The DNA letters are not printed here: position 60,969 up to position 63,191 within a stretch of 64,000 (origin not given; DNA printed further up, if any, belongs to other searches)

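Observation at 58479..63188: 1569-aa protein: signal-anchor + GH8 catalytic-motif set + about 1100-aa helical repeat tail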

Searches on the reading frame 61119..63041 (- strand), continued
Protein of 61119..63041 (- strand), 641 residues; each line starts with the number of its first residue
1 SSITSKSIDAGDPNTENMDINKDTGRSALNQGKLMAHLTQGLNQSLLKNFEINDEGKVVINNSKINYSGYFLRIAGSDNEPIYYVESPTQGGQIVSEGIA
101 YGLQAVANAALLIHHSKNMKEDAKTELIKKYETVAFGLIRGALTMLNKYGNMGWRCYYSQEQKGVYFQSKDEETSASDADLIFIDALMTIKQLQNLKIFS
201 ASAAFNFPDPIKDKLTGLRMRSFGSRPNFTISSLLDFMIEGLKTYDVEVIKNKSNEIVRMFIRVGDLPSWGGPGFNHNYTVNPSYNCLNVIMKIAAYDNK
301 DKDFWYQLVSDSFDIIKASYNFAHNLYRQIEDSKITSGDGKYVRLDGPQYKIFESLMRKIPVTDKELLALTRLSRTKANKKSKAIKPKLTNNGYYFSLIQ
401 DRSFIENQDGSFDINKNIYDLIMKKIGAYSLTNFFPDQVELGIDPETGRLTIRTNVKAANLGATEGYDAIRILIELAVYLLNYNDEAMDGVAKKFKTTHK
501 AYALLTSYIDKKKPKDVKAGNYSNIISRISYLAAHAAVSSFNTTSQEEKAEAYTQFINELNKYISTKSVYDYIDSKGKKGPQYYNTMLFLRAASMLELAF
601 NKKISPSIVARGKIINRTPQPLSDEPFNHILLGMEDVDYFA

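Call 68: search_solved_structures(query=P0020, max_evalue=0.01, show_alignments=3)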
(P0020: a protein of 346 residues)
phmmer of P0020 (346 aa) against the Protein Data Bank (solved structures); distinct sequences matched with E-value up to 0.01: 4.
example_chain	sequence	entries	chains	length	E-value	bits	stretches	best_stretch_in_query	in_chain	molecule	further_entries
7f81_A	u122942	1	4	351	0.00033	23.1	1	18-132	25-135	Glucanase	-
7f82_A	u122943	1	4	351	0.00034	23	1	18-132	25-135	Glucanase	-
5gy3_A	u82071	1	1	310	0.0036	19.7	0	49-240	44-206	Glucanase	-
5czl_A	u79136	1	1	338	0.0061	18.9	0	48-219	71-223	Glucanase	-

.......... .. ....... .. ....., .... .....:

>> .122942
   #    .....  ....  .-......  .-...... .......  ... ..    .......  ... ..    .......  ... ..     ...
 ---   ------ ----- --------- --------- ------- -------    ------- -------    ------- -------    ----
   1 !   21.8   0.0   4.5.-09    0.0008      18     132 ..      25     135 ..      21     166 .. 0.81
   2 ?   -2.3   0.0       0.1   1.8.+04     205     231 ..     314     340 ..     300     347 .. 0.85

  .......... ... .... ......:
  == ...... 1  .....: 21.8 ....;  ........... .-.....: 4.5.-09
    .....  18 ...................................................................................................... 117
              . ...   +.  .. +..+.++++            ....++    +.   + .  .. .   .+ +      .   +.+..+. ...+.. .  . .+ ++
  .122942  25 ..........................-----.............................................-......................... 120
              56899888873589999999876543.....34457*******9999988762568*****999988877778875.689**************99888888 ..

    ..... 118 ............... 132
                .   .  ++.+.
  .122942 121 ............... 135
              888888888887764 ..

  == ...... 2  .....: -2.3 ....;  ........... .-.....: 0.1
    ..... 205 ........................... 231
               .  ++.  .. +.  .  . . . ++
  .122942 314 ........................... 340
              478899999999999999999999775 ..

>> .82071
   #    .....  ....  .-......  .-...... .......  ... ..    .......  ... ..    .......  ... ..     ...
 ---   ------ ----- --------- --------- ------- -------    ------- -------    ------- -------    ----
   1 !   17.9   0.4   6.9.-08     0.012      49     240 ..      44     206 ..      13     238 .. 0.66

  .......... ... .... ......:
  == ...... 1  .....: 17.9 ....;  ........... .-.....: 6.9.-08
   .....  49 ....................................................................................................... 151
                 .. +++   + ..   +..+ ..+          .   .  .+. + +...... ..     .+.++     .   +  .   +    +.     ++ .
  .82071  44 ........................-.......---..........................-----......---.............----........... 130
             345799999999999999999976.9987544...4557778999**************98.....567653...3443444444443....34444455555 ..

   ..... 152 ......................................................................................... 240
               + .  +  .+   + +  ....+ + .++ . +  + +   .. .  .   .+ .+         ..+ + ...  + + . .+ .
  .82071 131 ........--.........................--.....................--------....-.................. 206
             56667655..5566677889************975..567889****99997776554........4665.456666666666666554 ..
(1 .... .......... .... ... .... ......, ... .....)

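Call 70: find_encoding_contigs(protein=P0005, flank=10000, max_places=1)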
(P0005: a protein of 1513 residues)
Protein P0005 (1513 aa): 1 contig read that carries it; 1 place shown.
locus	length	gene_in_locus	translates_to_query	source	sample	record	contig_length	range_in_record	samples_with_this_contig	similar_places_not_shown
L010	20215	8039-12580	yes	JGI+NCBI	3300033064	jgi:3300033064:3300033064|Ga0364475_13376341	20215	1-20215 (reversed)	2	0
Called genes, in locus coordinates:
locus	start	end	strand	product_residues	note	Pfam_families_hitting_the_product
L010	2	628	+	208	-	?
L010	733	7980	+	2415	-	-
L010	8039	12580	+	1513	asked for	PF14561:TPR_20 (faint), PF14559:TPR_19 (faint)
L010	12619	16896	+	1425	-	PF13432:TPR_16 (faint)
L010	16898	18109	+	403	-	-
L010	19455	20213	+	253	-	?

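Call 77: search_protein_families(library=pfam, proteins=[L010:16898-18109:+, L006:18576-19835:+, L009:19009-20268:+, L008:19000-20259:+, L008:20322-22256:+], max_evalue=1)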
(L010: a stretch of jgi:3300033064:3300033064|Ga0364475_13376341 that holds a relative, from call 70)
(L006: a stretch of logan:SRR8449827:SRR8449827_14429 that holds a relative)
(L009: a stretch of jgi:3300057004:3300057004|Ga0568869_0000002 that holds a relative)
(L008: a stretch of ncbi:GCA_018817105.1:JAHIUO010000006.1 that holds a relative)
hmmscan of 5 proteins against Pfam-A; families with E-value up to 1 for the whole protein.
L010:16898-18109:+ (403 aa): 0 families

L006:18576-19835:+ (419 aa): 1 family
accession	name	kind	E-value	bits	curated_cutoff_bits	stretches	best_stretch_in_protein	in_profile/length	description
PF16112.10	DUF4830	-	0.0022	18.8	23.5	0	163-201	35-76/84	Domain of unknown function (DUF4830)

L009:19009-20268:+ (419 aa): 2 families
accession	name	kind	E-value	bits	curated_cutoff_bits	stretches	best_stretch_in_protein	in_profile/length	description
PF07719.23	TPR_2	-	0.4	11.4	27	1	3-26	7-30/34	Tetratricopeptide repeat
PF13181.12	TPR_8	-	0.42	11.4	25.7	0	5-26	9-30/34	Tetratricopeptide repeat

L008:19000-20259:+ (419 aa): 0 families

L008:20322-22256:+ (644 aa): 6 families
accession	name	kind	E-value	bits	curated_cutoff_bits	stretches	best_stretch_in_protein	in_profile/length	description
PF07177.19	Neuralized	-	0.011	16.1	23.3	1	551-605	28-80/149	Neuralized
PF15780.11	ASH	-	0.02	15.5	27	0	277-325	34-79/98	Abnormal spindle-like microcephaly-assoc'd, ASPM-SPD-2-Hydin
PF21653.3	pulA_all-beta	-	0.026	14.5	26.7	0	358-383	7-31/60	Pullulanase, all-beta domain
PF17996.7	CE2_N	-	0.051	14.1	27.9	1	217-275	24-80/108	Carbohydrate esterase 2 N-terminal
PF22544.2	HYDIN_VesB_CFA65-like_Ig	-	0.078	13.7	25.5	1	84-114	61-91/100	HYDIN/CFA65/VesB-like, Ig-like domain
PF01835.25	MG2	-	0.23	12.3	32.8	1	199-264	12-80/96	MG2 domain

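Call 94: list_cluster_members(proteins=[P0013, P0014, P0015, P0016, P0017, P0018, P0019, P0020])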
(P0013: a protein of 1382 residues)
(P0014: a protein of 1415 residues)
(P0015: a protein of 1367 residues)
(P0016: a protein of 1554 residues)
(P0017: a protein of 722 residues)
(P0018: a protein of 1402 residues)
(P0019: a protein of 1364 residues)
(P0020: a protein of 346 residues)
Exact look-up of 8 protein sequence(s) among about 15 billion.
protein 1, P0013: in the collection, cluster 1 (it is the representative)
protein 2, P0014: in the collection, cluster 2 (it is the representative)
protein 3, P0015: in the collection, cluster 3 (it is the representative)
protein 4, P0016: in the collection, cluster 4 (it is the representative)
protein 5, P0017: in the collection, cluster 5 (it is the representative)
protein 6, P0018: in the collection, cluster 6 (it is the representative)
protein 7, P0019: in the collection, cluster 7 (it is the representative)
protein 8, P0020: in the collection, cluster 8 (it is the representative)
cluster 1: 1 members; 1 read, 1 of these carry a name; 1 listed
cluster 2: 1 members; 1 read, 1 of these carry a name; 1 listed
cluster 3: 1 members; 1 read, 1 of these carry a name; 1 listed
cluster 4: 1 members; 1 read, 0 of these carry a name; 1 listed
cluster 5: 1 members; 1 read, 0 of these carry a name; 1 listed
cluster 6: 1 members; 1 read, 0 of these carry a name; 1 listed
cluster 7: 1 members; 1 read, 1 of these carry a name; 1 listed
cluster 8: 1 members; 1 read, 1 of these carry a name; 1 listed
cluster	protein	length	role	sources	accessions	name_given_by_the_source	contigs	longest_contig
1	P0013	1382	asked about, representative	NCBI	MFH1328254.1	MAG: glycosyl hydrolase family 8 [Candidatus Bathyarchaeota archaeon]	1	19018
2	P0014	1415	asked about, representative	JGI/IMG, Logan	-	hypothetical protein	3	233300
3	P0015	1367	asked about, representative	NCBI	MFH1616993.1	MAG: hypothetical protein ABIB65_00220 [Candidatus Margulisiibacteriota bacterium]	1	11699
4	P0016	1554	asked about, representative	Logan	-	-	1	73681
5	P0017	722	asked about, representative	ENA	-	-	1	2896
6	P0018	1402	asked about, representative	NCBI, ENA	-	-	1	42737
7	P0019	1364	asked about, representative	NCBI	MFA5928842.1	MAG: hypothetical protein WC838_06065, partial [Candidatus Margulisiibacteriota bacterium]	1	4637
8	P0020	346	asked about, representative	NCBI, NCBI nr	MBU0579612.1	MAG: hypothetical protein KKA19_00390 [Candidatus Margulisbacteria bacterium] | hypothetical protein [Candidatus Margulisiibacteriota bacterium]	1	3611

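Call 104: search_protein_families(library=pfam, proteins=[L010:2-628:+, L008:3-1751:+, L009:2541-2903:+, L010:19455-20213:+], max_evalue=0.1)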
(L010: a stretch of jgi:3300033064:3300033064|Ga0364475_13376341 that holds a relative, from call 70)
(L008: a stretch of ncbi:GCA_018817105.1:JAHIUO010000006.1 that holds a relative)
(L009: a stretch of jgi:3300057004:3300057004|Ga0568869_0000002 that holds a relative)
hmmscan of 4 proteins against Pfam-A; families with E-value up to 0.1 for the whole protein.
L010:2-628:+ (208 aa): 0 families

L008:3-1751:+ (583 aa): 3 families
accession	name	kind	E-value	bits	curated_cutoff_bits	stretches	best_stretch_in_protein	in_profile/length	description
PF01704.24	UDPGP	-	5.3e-20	71.9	22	1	237-567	24-341/413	UTP--glucose-1-phosphate uridylyltransferase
PF12804.13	NTP_transf_3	-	0.0064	17.1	27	1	268-305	1-36/160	MobA-like NTP transferase domain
PF02689.20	Herpes_Helicase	-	0.082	11.3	27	0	158-249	487-569/808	Helicase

L009:2541-2903:+ (120 aa): 0 families

L010:19455-20213:+ (253 aa): 24 families
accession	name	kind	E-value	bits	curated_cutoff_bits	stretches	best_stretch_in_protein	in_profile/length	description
PF13646.12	HEAT_2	-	4e-32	110.8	27.7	4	36-119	1-87/88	HEAT repeats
PF02985.28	HEAT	-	5.7e-22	76.1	23.5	4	98-123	3-28/31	HEAT repeat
PF03130.22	HEAT_PBS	-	4.5e-18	64.1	20.9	2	231-253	3-25/27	PBS lyase HEAT-like repeat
PF13513.12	HEAT_EZ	-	3.2e-13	50.3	27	0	154-181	28-55/55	HEAT-like repeat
PF24714.1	TOR1L1_N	-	1.8e-07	31.3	43.3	1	95-133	82-122/281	TORTIFOLIA1 N-terminal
PF12717.13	Cnd1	-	3.2e-07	31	26.4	1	80-129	2-53/162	non-SMC mitotic condensation complex subunit 1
PF00514.29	Arm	-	3.5e-07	30.5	20.6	0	96-119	13-36/41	Armadillo/beta-catenin-like repeat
PF20926.3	Htt_N-HEAT_1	-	5.3e-06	27.3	31.2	0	100-136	1-37/152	Huntingtin, N-terminal HEAT 1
PF20168.4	PDS5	-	1.2e-05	23.8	27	1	66-206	323-460/1053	Sister chromatid cohesion protein PDS5 protein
PF12755.13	Vac14_Fab1_bd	-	4.9e-05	24.3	22.1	0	149-182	22-55/97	Vacuolar 14 Fab1-binding region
PF25786.1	HEAT_GCN1_C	-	7.3e-05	23.3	27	1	68-180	31-134/151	GCN1-like, C-terminal HEAT repeats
PF05004.19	IFRD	-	0.00016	21.2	25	0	141-178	205-238/306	Interferon-related developmental regulator (IFRD)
PF01602.26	Adaptin_N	-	0.00019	20.6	37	2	65-162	80-178/524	Adaptin N terminal region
PF24987.1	HEAT_EF3_N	-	0.00042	20.8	32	0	182-240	32-92/169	EF3 N-terminal HEAT repeat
PF11964.13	SpoIIAA-like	-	0.0012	20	25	0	91-163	26-93/106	SpoIIAA-like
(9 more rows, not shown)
